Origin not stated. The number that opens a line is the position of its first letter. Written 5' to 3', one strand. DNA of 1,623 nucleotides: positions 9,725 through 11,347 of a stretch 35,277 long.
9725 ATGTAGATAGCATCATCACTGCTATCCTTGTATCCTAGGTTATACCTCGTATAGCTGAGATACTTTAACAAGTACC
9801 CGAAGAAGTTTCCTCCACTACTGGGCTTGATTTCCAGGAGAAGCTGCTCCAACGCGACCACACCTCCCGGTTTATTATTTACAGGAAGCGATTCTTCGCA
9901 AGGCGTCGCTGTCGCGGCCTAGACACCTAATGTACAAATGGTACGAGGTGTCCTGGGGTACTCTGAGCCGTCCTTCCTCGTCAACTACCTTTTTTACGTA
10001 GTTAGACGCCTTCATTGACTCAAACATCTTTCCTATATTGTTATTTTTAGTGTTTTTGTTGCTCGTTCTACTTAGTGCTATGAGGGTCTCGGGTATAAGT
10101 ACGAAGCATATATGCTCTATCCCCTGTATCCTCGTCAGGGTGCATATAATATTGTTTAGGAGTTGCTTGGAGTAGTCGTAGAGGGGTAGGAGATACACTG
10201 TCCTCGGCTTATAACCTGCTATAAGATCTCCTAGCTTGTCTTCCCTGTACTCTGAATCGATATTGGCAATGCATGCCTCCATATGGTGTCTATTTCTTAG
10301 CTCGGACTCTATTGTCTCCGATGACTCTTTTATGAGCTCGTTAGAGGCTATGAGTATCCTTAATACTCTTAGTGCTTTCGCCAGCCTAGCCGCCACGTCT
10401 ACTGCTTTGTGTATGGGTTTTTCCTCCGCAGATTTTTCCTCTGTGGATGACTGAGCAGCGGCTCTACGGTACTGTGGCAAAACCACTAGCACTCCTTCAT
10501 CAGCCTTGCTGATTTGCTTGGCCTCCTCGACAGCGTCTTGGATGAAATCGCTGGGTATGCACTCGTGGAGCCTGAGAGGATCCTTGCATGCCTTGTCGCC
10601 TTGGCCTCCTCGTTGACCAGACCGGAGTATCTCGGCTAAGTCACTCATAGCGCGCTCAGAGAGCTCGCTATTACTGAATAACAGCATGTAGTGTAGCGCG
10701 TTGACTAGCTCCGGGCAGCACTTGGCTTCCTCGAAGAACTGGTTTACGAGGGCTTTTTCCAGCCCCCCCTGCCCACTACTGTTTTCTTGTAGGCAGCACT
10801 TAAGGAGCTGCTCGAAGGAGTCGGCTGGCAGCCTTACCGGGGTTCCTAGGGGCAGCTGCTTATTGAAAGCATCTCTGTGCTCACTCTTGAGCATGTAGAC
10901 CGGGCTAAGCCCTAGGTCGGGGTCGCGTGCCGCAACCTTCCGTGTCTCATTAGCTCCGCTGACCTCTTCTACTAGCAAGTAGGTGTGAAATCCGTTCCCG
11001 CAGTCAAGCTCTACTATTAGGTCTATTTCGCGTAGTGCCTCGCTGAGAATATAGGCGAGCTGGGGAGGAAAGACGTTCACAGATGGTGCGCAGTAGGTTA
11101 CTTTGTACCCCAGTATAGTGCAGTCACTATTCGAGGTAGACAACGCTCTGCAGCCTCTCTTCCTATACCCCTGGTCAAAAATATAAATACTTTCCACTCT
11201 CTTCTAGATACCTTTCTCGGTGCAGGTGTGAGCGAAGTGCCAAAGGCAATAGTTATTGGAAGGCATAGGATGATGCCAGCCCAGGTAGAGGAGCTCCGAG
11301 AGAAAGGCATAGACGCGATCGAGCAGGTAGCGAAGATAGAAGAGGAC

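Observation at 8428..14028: Six-gene uncharacterised island between the type I-A array and the type III operon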

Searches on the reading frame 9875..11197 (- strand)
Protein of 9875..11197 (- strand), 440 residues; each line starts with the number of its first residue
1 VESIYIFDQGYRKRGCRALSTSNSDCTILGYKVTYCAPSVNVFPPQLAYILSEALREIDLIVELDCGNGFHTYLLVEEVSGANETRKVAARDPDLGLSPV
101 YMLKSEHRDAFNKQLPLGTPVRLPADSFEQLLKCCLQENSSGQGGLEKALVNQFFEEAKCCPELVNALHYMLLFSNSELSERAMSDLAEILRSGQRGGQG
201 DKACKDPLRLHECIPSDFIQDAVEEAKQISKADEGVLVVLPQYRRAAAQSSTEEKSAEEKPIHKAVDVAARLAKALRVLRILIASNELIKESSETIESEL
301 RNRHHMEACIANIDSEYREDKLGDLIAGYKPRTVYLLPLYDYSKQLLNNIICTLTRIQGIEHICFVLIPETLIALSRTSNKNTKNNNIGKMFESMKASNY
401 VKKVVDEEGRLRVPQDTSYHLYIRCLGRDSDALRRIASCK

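Call 5: search_protein_families(library=pfam, proteins=[window:9875-11197:-], max_evalue=1)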
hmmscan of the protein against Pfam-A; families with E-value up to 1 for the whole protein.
window:9875-11197:- (440 aa): 0 families

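Call 6: search_protein_families(library=ncbifam, proteins=[window:9875-11197:-], max_evalue=1)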
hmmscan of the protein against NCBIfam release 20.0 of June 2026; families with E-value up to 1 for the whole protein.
window:9875-11197:- (440 aa): 0 families

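Call 7: search_protein_families(library=padloc, proteins=[window:9875-11197:-], max_evalue=1)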
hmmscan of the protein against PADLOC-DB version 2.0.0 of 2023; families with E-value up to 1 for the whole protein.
window:9875-11197:- (440 aa): 0 families

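Call 10: search_solved_structures(query=window:9875-11197:-, max_evalue=1)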
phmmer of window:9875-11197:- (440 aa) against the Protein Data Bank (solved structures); distinct sequences matched with E-value up to 1: 0.

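Call 15: find_homologous_proteins(query=window:9875-11197:-, max_evalue=0.001)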
Query window:9875-11197:- (440 aa): 4 proteins with E <= 0.001 among 8000 candidates.
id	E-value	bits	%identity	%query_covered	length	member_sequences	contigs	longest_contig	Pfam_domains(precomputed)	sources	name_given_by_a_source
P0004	6.9e-278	939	100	96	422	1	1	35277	-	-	-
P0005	4.9e-232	788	86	96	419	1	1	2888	-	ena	-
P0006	4.7e-222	755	82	96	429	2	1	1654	-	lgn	-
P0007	3.1e-214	730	79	96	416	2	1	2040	-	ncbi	-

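Call 16: find_encoding_contigs(protein=P0004, flank=10000)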
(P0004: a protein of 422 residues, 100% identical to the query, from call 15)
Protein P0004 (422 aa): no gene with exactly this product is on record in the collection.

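Call 17: find_encoding_contigs(protein=P0005, flank=10000)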
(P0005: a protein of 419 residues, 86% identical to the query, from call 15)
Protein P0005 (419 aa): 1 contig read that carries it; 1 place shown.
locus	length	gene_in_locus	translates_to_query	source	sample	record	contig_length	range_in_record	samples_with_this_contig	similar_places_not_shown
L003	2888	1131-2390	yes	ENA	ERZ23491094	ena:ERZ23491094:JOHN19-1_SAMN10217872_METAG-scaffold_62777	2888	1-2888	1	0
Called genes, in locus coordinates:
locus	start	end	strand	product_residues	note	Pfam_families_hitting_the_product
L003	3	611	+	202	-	?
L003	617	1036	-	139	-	-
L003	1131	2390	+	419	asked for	-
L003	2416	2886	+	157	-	?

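Call 19: find_related_loci(query=A1, collection=genome_contigs, flank=10000)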
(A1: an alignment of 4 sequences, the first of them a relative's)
Query A1 (422 aa) in genome_contigs; peptide patterns used: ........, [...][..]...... (x = any residue, [..] = any of these).
190 stretches matched a pattern; 1 encode a relative of the query (tblastn E <= 1e-3); 1 distinct loci.
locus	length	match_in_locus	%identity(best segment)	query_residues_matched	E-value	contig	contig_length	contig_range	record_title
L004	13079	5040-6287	79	1-422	0e+0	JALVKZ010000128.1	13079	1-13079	MAG: Pyrodictiaceae archaeon isolate A1_metabat2_scaf2bin.236 A1_NODE_2145_length_13079_cov_4.560145, whole genome shotg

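Call 60: predict_structure(alignment_id=A1)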
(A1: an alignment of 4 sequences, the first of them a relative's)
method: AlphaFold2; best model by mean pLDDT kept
length: 422 residues; sequences in the alignment: 4
mean_pLDDT: 32.9   pTM: 0.21
mean pLDDT of the five models: 32.9, 30.8, 30.4, 29.3, 27.7
residues with pLDDT >= 90: 0; 70-90: 0; 50-70: 1; < 50: 421
segments of 3 or more residues with pLDDT < 50: 1-183, 185-422
pLDDT, mean of each block of 10 residues (from residue 1): 27 20 25 31 27 27 29 25 28 25 25 28 32 36 34 31 39 45 46 40 29 26 27 35 31 34 32 29 32 34 32 31 42 44 41 37 39 31 35 40 41 41 34
secondary structure, 60 per line:
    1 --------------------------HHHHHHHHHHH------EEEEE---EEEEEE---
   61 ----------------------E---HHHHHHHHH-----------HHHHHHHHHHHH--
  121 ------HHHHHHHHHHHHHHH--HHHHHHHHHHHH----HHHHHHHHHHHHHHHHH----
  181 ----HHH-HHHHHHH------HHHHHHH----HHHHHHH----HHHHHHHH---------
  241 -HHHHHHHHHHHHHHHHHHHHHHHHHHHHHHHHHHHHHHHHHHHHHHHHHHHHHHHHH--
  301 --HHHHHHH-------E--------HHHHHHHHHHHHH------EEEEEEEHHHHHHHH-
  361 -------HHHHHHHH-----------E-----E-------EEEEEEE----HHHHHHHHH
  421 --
elements in order: H27-37 E44-48 E52-57 H87-95 H107-118 H127-141 H144-155 H160-176 H189-195 H202-208 H213-219 H224-231 H242-298 H303-309 H326-338 E345-351 H352-359 H368-375 E401-407 H412-420
